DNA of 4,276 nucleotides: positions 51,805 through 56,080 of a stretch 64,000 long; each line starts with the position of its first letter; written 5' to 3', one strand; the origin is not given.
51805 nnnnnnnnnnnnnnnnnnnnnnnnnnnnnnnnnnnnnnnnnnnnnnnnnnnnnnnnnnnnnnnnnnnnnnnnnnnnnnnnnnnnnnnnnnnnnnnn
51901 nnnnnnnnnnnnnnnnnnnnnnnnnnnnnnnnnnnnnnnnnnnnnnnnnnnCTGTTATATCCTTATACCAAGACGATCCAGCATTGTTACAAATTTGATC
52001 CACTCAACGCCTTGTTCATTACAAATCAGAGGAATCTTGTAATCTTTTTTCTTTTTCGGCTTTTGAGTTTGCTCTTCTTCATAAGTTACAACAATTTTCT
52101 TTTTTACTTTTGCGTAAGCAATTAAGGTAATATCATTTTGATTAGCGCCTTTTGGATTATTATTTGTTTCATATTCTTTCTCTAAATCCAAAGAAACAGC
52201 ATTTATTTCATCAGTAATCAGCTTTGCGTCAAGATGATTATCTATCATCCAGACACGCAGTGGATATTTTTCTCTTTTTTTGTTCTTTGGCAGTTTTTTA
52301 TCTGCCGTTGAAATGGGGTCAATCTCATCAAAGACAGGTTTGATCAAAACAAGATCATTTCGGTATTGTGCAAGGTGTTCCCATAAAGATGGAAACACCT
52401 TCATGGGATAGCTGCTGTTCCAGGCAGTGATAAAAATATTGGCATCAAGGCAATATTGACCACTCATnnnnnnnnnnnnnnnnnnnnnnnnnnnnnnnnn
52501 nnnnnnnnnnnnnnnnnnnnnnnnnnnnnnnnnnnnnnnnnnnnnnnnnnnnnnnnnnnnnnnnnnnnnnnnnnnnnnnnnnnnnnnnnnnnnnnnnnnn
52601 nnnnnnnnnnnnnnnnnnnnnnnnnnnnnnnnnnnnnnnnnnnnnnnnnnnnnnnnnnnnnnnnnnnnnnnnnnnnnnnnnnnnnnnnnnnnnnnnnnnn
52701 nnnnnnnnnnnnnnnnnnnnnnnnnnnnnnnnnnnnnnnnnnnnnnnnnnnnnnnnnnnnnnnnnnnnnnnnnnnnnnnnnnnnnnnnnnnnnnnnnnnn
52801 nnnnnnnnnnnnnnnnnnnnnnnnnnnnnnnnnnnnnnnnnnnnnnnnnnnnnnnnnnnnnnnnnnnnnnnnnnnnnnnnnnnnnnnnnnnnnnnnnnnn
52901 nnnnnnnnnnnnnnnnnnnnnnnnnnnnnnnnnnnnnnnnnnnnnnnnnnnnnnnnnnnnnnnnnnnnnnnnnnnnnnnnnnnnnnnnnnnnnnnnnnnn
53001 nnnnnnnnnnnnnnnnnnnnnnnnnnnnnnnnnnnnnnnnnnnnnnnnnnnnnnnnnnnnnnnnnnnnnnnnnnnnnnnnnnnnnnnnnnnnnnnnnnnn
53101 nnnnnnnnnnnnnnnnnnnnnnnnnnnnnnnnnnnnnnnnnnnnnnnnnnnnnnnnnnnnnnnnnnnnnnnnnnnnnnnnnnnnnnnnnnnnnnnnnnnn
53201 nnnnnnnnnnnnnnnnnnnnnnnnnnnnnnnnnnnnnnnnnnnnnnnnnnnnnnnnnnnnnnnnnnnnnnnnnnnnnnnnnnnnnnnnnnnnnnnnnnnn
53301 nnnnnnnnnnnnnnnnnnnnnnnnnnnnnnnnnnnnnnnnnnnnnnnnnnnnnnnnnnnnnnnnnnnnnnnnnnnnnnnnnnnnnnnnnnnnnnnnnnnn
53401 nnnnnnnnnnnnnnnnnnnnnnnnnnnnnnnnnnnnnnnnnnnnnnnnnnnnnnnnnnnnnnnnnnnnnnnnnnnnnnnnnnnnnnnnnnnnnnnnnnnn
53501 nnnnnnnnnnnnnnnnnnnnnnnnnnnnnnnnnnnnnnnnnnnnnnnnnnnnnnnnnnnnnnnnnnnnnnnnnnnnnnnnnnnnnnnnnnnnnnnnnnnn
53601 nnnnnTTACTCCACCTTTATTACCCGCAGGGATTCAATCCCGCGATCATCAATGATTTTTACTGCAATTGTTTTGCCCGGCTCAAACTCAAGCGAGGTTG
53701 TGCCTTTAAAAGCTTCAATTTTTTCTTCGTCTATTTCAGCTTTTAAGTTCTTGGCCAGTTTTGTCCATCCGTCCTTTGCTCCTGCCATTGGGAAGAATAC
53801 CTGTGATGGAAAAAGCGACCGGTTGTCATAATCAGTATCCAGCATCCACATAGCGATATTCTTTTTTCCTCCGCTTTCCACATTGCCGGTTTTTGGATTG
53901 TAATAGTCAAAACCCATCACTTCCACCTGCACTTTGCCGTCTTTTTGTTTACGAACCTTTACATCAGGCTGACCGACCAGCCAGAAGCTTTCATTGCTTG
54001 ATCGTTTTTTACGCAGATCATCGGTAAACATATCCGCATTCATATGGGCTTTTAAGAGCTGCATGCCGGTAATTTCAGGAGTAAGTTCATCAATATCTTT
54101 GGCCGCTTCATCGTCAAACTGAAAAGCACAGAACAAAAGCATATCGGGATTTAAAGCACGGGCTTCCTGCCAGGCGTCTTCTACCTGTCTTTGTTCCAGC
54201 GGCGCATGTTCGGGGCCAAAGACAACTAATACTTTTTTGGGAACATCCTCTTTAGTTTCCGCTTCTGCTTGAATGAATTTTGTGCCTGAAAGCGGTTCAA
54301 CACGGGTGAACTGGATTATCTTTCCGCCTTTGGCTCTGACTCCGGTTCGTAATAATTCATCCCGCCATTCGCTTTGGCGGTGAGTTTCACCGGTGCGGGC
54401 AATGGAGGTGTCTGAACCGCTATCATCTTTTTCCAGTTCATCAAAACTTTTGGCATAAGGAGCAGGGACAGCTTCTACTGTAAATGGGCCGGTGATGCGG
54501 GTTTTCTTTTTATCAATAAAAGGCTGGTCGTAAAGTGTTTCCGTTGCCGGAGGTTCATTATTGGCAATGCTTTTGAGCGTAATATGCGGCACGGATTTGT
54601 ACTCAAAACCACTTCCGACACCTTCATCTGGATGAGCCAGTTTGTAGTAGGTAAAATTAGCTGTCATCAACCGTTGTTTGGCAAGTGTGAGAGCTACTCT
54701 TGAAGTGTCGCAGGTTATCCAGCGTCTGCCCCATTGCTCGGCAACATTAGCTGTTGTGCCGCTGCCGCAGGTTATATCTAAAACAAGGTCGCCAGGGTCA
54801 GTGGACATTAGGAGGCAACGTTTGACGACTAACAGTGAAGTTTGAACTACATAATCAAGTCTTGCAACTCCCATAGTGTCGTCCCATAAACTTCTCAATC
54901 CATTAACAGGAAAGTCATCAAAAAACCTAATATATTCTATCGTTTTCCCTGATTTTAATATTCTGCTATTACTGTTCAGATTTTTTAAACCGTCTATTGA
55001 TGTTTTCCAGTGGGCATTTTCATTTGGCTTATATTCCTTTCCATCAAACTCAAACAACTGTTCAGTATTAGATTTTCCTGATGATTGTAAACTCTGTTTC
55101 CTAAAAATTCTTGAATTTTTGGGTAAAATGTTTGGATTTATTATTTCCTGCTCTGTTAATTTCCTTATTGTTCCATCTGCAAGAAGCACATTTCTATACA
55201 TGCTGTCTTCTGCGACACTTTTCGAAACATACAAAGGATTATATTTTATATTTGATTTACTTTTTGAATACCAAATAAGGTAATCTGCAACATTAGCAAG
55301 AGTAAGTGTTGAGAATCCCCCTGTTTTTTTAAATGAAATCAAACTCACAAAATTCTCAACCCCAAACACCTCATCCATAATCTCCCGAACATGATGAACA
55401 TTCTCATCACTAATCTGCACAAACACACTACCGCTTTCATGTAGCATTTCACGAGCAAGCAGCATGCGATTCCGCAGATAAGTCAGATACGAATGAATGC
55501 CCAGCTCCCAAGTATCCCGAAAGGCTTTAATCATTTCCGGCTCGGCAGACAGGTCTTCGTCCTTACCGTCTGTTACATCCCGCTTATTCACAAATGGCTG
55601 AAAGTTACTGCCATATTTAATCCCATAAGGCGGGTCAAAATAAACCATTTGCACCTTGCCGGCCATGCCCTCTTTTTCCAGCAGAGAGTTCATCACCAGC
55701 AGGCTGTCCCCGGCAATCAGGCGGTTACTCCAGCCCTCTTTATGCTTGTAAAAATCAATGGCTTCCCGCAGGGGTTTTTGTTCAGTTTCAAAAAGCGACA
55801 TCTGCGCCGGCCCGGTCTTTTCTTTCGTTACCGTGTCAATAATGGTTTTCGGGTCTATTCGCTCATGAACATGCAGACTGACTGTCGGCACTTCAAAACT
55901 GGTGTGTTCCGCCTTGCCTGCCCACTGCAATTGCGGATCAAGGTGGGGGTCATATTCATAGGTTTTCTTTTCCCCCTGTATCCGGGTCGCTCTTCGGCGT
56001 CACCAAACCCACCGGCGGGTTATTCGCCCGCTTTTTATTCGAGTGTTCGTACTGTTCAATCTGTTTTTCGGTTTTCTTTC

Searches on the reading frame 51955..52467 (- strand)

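Call 3: search_protein_families(library=pfam, proteins=[window:51955-52467:-], max_evalue=0.01)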
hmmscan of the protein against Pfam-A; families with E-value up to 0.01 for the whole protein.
window:51955-52467:- (170 aa): 2 families
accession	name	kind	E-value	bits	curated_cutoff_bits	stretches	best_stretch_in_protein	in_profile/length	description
PF14367.12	DUF4411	-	6.4e-26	91.5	23.5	1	5-169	1-158/159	Domain of unknown function (DUF4411)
PF01850.27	PIN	-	0.00068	20.7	23.6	1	5-137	1-118/120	PIN domain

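Call 4: search_protein_families(library=padloc, proteins=[window:51955-52467:-], max_evalue=0.01)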
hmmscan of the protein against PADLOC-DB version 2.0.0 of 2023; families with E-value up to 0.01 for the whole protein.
window:51955-52467:- (170 aa): 0 families

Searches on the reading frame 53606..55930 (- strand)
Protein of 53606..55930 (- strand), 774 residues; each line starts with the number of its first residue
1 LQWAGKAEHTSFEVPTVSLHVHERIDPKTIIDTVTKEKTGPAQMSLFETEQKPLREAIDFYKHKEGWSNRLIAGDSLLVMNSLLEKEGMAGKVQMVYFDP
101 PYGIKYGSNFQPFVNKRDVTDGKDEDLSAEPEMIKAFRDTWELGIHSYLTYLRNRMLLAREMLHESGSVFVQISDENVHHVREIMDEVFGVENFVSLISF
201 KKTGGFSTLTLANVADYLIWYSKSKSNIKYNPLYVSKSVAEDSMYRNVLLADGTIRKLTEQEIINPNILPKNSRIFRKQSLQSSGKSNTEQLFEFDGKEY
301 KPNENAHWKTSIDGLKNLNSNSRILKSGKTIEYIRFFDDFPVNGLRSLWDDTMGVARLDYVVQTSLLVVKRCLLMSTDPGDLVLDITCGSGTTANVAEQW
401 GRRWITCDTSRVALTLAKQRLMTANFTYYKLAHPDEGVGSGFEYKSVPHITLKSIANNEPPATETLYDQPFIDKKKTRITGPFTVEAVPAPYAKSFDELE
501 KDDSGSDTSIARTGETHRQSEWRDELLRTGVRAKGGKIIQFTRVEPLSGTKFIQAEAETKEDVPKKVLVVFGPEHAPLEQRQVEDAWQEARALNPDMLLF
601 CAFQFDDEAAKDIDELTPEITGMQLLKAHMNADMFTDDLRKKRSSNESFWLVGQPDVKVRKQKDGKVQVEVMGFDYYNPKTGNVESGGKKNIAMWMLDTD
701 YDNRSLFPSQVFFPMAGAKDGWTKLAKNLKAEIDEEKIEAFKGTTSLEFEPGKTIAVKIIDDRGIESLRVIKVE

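Call 3: search_protein_families(library=pfam, proteins=[window:53606-55930:-], max_evalue=0.01)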
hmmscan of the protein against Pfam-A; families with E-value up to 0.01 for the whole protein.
window:53606-55930:- (774 aa): 2 families
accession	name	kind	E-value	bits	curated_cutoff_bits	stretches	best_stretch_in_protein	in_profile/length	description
PF01555.25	N6_N4_Mtase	-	9.5e-30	104.6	26.7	1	93-418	1-220/221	DNA methylase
PF13649.12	Methyltransf_25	-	0.00052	21.1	27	1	383-425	1-45/97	Methyltransferase domain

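Call 4: search_protein_families(library=padloc, proteins=[window:53606-55930:-], max_evalue=0.01)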
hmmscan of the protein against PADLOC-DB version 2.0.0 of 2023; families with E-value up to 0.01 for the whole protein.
window:53606-55930:- (774 aa): 43 families (the best 25 are shown)
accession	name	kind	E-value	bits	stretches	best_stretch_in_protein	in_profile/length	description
PDLC03632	MTase_III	-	1.8e-164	547.3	2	10-437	94-545/983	Type III methyltransferase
PDLC03354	MTase_II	-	2e-41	140.4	1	68-425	60-386/425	Type II methyltransferase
PDLC03636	MTase_III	-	7.6e-36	122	3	147-247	94-195/575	Type III methyltransferase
PDLC03644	MTase_III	-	5.4e-33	112.5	1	54-445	24-419/542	Type III methyltransferase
PDLC03638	MTase_III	-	4.8e-32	109.2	1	147-408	430-664/816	Type III methyltransferase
PDLC03635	MTase_III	-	7.8e-31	105.5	2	146-421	266-572/708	Type III methyltransferase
PDLC03634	MTase_III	-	4.5e-30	103.1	1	64-395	90-424/621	Type III methyltransferase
PDLC03339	MTase_II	-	2.3e-28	97.1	2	70-238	5-150/399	Type II methyltransferase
PDLC03633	MTase_III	-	3.1e-28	96.8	2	62-247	71-251/616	Type III methyltransferase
PDLC03300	MTase_II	-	1.7e-24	84.4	2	91-232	29-171/302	Type II methyltransferase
PDLC03371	MTase_II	-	6.5e-24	82.8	2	362-424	193-255/260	Type II methyltransferase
PDLC03641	MTase_III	-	3.6e-23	80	1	68-397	104-428/657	Type III methyltransferase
PDLC03216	MTase_II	-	1.4e-17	61.7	2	368-426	202-260/364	Type II methyltransferase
PDLC03738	oMTase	-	8.1e-17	59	2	368-424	212-268/376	orphan methyltransferase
PDLC03637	MTase_III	-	2.6e-15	54.1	1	61-223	114-263/513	Type III methyltransferase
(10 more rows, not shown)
